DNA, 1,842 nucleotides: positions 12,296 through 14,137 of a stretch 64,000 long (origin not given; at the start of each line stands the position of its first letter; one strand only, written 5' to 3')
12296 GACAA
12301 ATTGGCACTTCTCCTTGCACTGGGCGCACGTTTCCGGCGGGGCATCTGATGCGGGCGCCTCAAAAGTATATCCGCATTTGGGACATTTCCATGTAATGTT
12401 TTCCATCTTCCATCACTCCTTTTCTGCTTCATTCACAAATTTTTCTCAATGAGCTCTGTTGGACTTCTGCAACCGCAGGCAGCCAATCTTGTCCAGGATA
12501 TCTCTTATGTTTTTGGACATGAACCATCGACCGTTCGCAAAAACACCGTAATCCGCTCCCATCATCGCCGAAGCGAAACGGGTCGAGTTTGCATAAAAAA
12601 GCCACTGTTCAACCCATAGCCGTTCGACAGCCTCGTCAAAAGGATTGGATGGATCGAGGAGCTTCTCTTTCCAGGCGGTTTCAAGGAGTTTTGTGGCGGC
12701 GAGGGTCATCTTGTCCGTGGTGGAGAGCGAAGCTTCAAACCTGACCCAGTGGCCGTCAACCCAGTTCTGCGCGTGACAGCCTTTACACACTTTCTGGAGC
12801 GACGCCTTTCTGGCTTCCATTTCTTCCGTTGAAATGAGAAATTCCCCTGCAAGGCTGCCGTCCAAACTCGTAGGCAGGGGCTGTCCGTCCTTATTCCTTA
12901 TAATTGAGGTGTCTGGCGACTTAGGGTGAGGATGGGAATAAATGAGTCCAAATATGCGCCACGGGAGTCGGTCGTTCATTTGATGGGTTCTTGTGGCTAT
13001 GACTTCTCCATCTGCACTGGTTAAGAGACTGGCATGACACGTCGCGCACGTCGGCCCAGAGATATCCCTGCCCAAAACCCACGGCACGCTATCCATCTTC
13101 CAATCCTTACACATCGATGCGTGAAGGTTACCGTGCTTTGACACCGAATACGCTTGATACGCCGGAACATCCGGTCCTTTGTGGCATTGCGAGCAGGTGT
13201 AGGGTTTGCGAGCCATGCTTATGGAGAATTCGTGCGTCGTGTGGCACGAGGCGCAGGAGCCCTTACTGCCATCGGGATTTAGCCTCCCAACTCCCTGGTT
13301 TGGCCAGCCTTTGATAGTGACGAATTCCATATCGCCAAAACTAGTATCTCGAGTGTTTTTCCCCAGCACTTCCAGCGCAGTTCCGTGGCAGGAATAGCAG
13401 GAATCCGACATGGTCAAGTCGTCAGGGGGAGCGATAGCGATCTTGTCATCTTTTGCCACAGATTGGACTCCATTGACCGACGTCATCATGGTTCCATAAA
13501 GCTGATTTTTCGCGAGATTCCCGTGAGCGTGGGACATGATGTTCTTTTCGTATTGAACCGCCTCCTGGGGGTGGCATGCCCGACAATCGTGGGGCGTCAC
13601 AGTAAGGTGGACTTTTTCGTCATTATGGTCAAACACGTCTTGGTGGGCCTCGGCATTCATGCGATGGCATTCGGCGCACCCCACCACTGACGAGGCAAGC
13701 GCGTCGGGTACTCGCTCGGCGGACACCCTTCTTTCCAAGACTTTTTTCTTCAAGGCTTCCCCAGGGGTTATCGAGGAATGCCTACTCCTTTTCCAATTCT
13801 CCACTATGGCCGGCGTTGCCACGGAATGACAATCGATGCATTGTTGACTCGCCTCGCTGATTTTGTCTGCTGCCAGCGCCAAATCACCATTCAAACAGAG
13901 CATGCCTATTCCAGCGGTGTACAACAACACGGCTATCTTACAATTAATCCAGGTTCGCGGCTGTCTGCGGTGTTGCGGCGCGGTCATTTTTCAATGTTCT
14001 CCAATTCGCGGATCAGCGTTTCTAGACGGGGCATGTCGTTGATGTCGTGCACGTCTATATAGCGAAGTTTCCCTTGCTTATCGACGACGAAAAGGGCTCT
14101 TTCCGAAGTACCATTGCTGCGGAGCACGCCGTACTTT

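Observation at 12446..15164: Translationally coupled exported module: TlpA-like thioredoxin, peroxiredoxin, HAO-like octahaem cytochrome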

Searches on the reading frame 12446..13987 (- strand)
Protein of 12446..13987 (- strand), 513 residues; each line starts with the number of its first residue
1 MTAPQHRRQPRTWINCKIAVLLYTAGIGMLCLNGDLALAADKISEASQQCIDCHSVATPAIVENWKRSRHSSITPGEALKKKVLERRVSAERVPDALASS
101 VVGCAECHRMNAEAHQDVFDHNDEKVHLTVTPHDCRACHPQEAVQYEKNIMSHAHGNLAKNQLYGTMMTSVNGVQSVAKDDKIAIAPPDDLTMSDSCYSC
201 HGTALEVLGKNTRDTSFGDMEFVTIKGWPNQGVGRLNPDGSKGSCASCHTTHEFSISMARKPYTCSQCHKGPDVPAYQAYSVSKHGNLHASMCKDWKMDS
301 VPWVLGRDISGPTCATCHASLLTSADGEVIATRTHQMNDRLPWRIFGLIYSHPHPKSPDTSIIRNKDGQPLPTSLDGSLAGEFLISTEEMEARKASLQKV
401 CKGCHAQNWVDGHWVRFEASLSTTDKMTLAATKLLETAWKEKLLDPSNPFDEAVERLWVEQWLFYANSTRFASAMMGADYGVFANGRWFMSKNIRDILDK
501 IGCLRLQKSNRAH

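Call 3: search_protein_families(library=pfam, proteins=[window:12446-13987:-], max_evalue=0.01)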
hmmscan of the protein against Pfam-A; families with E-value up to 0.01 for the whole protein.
window:12446-13987:- (513 aa): 7 families
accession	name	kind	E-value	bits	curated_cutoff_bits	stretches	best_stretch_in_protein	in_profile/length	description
PF13447.11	Multi-haem_cyto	-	6.3e-16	58.9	21.9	1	243-320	96-175/269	Seven times multi-haem cytochrome CxxCH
PF13435.11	Cytochrome_C554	-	2e-10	41.9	20.8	0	49-118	1-65/84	Cytochrome c554 and c-prime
PF14522.11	Cytochrome_C7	-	4.2e-09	36.5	24.8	0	45-139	11-66/67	Cytochrome c7 and related cytochrome c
PF14537.11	Cytochrom_c3_2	-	9.7e-06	26.4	25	1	193-270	25-79/79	Cytochrome c3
PF22113.1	Mtrc-MtrF_II-IV_dom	-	8.4e-05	22.6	30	0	242-322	6-92/176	Outer membrane cytochrome MtrC/MtrF-like, domains II/IV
PF03264.19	Cytochrom_NNT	-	0.00086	19.5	24.1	0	104-204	39-135/174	NapC/NirT cytochrome c family, N-terminal region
PF09699.15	Paired_CXXCH_1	-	0.0012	18.9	20.6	0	242-270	6-37/41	Doubled CXXCH motif (Paired_CXXCH_1)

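Call 4: search_protein_families(library=ncbifam, proteins=[window:12446-13987:-], max_evalue=0.01)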
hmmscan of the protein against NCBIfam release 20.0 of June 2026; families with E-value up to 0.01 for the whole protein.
window:12446-13987:- (513 aa): 1 family
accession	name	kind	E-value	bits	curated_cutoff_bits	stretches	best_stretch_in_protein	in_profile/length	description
NF052343.1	hydrazine_HDH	equivalog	6.6e-15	54.5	900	2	240-319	220-300/564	hydrazine dehydrogenase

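Call 5: search_solved_structures(query=window:12446-13987:-, max_evalue=1, show_alignments=3)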
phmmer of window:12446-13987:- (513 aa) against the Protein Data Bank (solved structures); distinct sequences matched with E-value up to 1: 9.
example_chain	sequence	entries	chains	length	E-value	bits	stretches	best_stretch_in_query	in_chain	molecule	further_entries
4qo5_A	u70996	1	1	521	4e-105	355.5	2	42-358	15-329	Hypothetical multiheme protein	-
4fas_A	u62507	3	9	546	4.1e-17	65.2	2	242-320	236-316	Hydroxylamine oxidoreductase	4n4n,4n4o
1fgj_A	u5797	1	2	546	4.4e-17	65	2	242-320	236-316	HYDROXYLAMINE OXIDOREDUCTASE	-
6m0p_A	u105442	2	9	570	4.6e-17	65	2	242-320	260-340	Aerobic hydroxylamine oxidoreductase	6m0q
6h5l_A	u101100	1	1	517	9.7e-15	57.3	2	244-444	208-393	Similar to hydroxylamine oxidoreductase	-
4n4j_A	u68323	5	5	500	2.4e-13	52.7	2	241-319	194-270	hydroxylamine oxidoreductase | Similar to hydroxylamine oxidoreductase hao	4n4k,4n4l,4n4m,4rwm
6t5e_A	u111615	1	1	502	3.6e-12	48.8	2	242-319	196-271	Hydroxylamine oxidoreductase-like protein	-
6hif_G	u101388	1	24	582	5.7e-11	44.9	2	242-319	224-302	Hydrazine dehydrogenase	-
1jju_A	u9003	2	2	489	0.76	11.5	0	396-436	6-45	QUINOHEMOPROTEIN AMINE DEHYDROGENASE | quinohemoprotein amine dehydrogenase 60 kDa subunit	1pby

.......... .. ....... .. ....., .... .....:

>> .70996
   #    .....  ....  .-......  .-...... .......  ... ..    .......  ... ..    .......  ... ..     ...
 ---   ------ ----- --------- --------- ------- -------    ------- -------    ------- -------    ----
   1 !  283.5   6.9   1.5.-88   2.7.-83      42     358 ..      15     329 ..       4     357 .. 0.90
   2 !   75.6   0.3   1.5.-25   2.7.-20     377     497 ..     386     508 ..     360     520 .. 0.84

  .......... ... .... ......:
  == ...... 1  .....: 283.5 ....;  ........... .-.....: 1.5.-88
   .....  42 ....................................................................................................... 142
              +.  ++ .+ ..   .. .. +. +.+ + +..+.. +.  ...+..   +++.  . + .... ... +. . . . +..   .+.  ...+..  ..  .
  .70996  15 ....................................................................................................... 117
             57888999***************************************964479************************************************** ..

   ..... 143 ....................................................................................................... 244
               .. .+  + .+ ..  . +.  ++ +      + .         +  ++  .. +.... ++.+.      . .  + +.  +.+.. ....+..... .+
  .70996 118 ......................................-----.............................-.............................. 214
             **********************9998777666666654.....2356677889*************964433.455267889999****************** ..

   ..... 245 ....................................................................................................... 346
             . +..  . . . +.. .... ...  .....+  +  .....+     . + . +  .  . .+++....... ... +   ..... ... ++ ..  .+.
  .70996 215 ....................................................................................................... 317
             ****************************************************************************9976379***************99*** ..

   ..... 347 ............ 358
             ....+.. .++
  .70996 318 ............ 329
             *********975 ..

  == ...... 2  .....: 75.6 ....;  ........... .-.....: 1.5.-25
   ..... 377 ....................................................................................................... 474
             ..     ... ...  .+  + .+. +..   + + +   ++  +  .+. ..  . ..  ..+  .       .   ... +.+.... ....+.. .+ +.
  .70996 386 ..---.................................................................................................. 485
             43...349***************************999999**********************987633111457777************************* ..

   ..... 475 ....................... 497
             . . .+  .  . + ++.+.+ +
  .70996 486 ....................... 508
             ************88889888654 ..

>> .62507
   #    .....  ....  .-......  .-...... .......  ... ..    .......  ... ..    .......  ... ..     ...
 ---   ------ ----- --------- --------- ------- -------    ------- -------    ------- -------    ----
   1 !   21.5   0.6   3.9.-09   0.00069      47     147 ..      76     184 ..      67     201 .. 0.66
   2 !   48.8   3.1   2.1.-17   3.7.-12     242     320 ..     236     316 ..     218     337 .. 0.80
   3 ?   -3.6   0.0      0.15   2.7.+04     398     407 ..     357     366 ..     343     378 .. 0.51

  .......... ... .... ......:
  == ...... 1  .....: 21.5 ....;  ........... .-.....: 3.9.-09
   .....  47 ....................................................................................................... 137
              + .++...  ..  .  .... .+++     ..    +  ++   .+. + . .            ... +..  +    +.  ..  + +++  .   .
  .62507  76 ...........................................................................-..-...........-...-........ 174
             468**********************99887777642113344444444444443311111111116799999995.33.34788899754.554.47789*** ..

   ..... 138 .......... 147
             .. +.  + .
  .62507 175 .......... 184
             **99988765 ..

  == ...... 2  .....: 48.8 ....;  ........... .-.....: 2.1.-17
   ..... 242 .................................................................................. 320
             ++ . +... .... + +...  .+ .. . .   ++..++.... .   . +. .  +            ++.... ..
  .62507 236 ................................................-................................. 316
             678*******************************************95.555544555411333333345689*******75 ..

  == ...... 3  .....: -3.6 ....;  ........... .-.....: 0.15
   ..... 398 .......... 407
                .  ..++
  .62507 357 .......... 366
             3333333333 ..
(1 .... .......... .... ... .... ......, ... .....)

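Call 8: find_homologous_proteins(query=window:12446-13987:-, max_evalue=1e-10)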
Query window:12446-13987:- (513 aa): 3353 proteins with E <= 1e-10 among 8000 candidates; the best 120 are listed.
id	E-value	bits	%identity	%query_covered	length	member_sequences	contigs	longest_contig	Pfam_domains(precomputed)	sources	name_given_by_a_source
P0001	0.0e+0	1214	100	100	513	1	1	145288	PF14537.12,PF13435.12,PF13447.12,PF14522.12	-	-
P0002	0.0e+0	1031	86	97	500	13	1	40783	PF09699.16,PF14537.12,PF13435.12,PF13447.12,PF14522.12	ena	-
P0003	1.4e-274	930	75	99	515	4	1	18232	PF14537.12,PF13435.12,PF13447.12,PF14522.12,PF22113.2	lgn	-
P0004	7.7e-267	904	73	97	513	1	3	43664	PF09699.16,PF14537.12,PF13435.12,PF13447.12,PF14522.12,PF22113.2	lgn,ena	-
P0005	1.2e-257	874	73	97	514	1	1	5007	PF13435.12,PF13447.12,PF14522.12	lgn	-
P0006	2.6e-252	856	71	96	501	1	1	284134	PF13435.12,PF13447.12,PF14522.12,PF22113.2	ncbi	-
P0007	5.3e-224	763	66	91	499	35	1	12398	PF09699.16,PF14537.12,PF13435.12,PF13447.12,PF14522.12,PF22113.2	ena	-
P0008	2.0e-221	754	65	92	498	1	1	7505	PF09699.16,PF14537.12,PF13435.12,PF13447.12,PF14522.12,PF22113.2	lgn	-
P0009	3.3e-217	740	62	96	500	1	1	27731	PF14537.12,PF13435.12,PF13447.12,PF14522.12,PF22113.2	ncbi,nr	ncbi:MAG: multiheme c-type cytochrome [Desulfomonilaceae bacterium]|nr:multiheme c-type cytochrome [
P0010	1.5e-216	738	62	96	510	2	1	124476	PF14537.12,PF13435.12,PF13447.12,PF14522.12,PF22113.2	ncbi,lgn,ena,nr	ncbi:MAG TPA: multiheme c-type cytochrome [Desulfomonilaceae bacterium]|nr:multiheme c-type cytochro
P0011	7.0e-216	736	62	96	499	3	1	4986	PF09699.16,PF14537.12,PF13435.12,PF13447.12,PF14522.12,PF22113.2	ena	-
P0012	2.2e-215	734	64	91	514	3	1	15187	PF09699.16,PF14537.12,PF13435.12,PF03264.20,PF13447.12,PF14522.12,PF22113.2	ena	-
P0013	3.1e-215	734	63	91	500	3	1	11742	PF14537.12,PF13435.12,PF13447.12,PF14522.12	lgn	-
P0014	4.0e-215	733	63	91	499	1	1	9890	PF09699.16,PF14537.12,PF13435.12,PF03264.20,PF13447.12,PF14522.12,PF22113.2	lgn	-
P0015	5.4e-215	733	60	96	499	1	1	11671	PF09699.16,PF14537.12,PF13435.12,PF13447.12,PF14522.12,PF22113.2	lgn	-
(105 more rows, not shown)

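Call 11: find_related_loci(query=A1, collection=genome_contigs, flank=6000)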
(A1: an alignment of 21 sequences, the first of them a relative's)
Query A1 (513 aa) in genome_contigs; peptide patterns used: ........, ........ (x = any residue, [..] = any of these).
599 stretches matched a pattern (row limit reached: there are more); 584 encode a relative of the query (tblastn E <= 1e-3); the best 80 are kept; 80 distinct loci.
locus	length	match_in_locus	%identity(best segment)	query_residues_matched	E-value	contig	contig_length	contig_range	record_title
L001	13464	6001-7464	62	18-509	0e+0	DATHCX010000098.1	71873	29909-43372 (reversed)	MAG TPA_asm: Desulfomonilaceae bacterium isolate SMAG_U12378 k141_1096633, whole genome shotgun sequence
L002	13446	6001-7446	62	27-508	0e+0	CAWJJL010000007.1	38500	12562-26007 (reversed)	MAG: uncultured delta proteobacterium isolate MFD04492.bin.2.26 genome assembly, contig: contig_17648, whole genome shot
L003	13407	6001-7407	64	43-511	0e+0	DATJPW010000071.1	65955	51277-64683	MAG TPA_asm: Desulfomonilaceae bacterium isolate SMAG_U14923 k141_2681198, whole genome shotgun sequence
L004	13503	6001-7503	58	13-511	0e+0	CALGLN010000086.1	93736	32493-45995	MAG TPA_asm: uncultured Desulfomonile sp. isolate SRR3330210_bin.136_CONCOCT_v1.1_MAG genome assembly, contig: ERZ724080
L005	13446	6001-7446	61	27-508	0e+0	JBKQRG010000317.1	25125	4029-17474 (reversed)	MAG: Desulfomonilaceae bacterium isolate MGr2D2E2F__bin_53 MGr2D2E2F_000000206698, whole genome shotgun sequence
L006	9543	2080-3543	60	26-510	0e+0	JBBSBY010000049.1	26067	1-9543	MAG: Desulfomonilales bacterium isolate La6_metabat2.214 La6_metabat2.214_K_1428571_L_26067_cov_82.0476, whole genome sh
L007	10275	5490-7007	58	6-508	0e+0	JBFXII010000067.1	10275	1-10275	MAG: Desulfomonilaceae bacterium isolate CA_2019_TPIn_24 NODE_24342_length_10275_cov_2.954080_TPIn, whole genome shotgun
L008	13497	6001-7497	60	11-513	0e+0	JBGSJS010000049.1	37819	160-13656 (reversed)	MAG: Desulfomonilaceae bacterium isolate JTS-AC162 k141_4128695, whole genome shotgun sequence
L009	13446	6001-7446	61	36-511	0e+0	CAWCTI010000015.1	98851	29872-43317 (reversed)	MAG: uncultured delta proteobacterium isolate MFD01476.bin.2.13 genome assembly, contig: contig_32541, whole genome shot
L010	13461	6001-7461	60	26-510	0e+0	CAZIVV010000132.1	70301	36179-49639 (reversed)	MAG TPA_asm: uncultured Desulfomonile sp. isolate binchicken_co229_27 genome assembly, contig: k141_2328810, whole genom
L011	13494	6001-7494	60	13-504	0e+0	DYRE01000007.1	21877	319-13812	MAG TPA_asm: Desulfomonile tiedjei isolate SulCav_GS10_10_46_10 SulCav_GS10_10_2829_length_21877_cov_4_915406, whole gen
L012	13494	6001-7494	59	13-504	0e+0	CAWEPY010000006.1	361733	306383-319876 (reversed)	MAG: uncultured delta proteobacterium isolate MFD04716.bin.1.419 genome assembly, contig: contig_13391, whole genome sho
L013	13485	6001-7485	59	8-508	0e+0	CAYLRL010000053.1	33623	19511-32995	MAG TPA_asm: uncultured Syntrophales bacterium isolate binchicken_co17_258 genome assembly, contig: NODE_3643_length_336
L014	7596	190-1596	59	43-511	0e+0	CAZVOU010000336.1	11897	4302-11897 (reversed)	MAG TPA_asm: uncultured Syntrophaceae bacterium isolate binchicken_co229_43 genome assembly, contig: k141_1177725, whole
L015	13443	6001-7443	59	18-504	0e+0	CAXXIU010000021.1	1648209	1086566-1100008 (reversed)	MAG: Desulfomonilaceae bacterium isolate 24c7a18b-b8c2-4fbd-b8d1-4b4dc3bc9637 genome assembly, contig: contig_21, whole 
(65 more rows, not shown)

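Call 14: search_solved_structures(query=A1, max_evalue=0.001, show_alignments=4)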
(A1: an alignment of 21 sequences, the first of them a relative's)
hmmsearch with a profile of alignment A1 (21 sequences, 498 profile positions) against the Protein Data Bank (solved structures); distinct sequences matched with E-value up to 0.001: 8.
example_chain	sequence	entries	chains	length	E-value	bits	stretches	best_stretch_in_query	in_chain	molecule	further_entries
4qo5_A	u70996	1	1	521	5.1e-144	483.7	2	20-344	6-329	Hypothetical multiheme protein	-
1fgj_A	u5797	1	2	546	9.1e-25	90.3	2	224-306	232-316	HYDROXYLAMINE OXIDOREDUCTASE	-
6m0p_A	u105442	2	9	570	9.6e-25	90.3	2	223-306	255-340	Aerobic hydroxylamine oxidoreductase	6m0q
4fas_A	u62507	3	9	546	1.3e-24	89.9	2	223-306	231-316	Hydroxylamine oxidoreductase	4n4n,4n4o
6h5l_A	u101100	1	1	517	3.7e-23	85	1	229-305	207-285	Similar to hydroxylamine oxidoreductase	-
4n4j_A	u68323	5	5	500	3.9e-18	68.5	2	195-306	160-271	hydroxylamine oxidoreductase | Similar to hydroxylamine oxidoreductase hao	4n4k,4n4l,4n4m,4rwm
6t5e_A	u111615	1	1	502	3e-16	62.3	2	205-305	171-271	Hydroxylamine oxidoreductase-like protein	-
6hif_G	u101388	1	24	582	2.1e-14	56.2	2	229-305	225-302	Hydrazine dehydrogenase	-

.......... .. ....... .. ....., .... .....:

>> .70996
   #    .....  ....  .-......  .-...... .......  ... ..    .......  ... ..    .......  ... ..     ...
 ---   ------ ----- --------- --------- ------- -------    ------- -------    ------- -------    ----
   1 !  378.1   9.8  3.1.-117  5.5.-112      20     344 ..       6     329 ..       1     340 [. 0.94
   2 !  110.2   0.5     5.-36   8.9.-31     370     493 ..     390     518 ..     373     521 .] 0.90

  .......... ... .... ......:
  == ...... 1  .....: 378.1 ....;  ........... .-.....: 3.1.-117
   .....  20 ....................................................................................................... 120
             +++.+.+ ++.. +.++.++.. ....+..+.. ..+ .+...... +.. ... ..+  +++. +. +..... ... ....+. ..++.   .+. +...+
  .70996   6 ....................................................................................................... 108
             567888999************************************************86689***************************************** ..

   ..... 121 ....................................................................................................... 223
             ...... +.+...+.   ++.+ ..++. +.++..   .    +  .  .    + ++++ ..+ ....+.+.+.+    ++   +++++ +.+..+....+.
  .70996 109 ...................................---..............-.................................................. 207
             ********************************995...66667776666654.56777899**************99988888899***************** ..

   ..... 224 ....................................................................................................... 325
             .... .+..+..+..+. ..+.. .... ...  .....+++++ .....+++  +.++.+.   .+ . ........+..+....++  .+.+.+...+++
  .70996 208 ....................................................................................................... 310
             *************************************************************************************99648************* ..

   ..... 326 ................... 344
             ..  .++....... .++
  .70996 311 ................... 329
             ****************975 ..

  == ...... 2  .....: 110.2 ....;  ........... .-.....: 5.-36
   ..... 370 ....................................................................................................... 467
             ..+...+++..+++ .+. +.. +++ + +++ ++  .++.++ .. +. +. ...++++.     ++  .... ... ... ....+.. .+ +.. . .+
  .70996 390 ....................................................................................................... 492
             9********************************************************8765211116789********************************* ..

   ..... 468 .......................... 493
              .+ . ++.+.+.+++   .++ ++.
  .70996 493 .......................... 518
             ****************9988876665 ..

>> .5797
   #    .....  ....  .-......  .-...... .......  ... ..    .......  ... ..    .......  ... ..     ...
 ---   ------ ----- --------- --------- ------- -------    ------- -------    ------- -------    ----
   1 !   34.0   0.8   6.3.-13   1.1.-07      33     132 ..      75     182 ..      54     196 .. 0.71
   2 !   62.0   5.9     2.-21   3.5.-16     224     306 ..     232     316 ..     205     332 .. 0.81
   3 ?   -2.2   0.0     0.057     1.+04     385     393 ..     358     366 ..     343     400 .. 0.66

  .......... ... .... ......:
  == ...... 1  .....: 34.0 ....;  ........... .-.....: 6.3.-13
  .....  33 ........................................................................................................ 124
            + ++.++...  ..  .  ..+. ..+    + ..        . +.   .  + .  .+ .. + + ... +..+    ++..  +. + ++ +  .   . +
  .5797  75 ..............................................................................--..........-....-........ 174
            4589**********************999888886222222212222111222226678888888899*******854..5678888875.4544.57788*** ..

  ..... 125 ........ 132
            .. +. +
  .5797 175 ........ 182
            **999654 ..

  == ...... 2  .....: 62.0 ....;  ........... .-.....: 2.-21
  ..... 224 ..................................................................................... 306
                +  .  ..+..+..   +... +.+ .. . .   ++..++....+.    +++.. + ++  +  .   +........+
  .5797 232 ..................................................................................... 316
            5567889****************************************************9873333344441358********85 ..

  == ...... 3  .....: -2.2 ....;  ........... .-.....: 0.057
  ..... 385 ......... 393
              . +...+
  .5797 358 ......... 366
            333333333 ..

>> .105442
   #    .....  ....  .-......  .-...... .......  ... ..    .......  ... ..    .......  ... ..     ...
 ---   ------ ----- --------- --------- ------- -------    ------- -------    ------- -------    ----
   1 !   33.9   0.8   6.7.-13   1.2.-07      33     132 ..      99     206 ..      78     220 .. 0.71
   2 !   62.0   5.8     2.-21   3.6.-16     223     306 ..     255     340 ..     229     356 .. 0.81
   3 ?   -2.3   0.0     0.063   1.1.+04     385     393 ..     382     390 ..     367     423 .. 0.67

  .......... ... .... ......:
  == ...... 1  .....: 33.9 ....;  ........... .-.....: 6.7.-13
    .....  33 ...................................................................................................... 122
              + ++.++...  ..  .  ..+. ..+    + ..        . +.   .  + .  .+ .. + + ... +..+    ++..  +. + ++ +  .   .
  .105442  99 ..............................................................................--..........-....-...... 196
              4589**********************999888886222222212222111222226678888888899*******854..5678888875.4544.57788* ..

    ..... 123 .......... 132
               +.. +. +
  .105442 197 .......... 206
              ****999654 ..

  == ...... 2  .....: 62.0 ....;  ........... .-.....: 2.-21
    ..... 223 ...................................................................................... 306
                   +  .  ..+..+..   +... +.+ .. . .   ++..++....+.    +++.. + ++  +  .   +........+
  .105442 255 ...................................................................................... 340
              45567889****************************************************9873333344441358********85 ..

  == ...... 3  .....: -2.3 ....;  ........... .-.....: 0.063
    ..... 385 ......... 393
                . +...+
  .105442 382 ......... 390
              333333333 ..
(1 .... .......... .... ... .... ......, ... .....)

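Call 47: predict_structure(alignment_id=A1)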
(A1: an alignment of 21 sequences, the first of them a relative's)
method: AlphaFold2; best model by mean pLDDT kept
length: 513 residues; sequences in the alignment: 21
mean_pLDDT: 58.5   pTM: 0.47
mean pLDDT of the five models: 58.5, 54.6, 54.3, 49.6, 47.4
residues with pLDDT >= 90: 0; 70-90: 161; 50-70: 176; < 50: 176
segments of 3 or more residues with pLDDT < 50: 1-6, 8-10, 35-39, 149-155, 195-207, 213-293, 295-298, 309-322, 331-354, 403-405, 475-483
pLDDT, mean of each block of 10 residues (from residue 1): 44 69 80 52 79 67 68 78 62 75 73 64 63 63 57 50 70 76 78 43 39 43 38 35 31 28 31 27 34 48 50 40 54 35 36 50 68 67 66 64 56 71 81 86 74 80 67 47 60 87 85 54
secondary structure, 60 per line:
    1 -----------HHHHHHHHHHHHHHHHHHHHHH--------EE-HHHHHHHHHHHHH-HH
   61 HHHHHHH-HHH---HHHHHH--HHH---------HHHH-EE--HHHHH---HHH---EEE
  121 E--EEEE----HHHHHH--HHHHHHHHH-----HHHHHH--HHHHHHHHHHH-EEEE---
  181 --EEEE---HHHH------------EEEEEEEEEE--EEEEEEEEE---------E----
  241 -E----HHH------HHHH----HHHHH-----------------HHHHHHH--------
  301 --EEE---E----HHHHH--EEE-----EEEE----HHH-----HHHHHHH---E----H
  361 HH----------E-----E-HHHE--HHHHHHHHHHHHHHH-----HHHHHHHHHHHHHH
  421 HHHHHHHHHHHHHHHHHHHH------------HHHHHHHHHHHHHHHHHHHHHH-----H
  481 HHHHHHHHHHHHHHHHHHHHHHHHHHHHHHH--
elements in order: H12-33 H45-57 H59-67 H75-80 H95-98 H104-108 E118-121 E124-127 H132-137 H140-148 H154-159 H162-172 E174-177 E183-186 H190-193 E206-215 E218-226 H256-259 H264-268 H286-292 E303-305 H314-318 E321-323 E329-332 H345-351 H387-401 H407-440 H453-474 H480-511
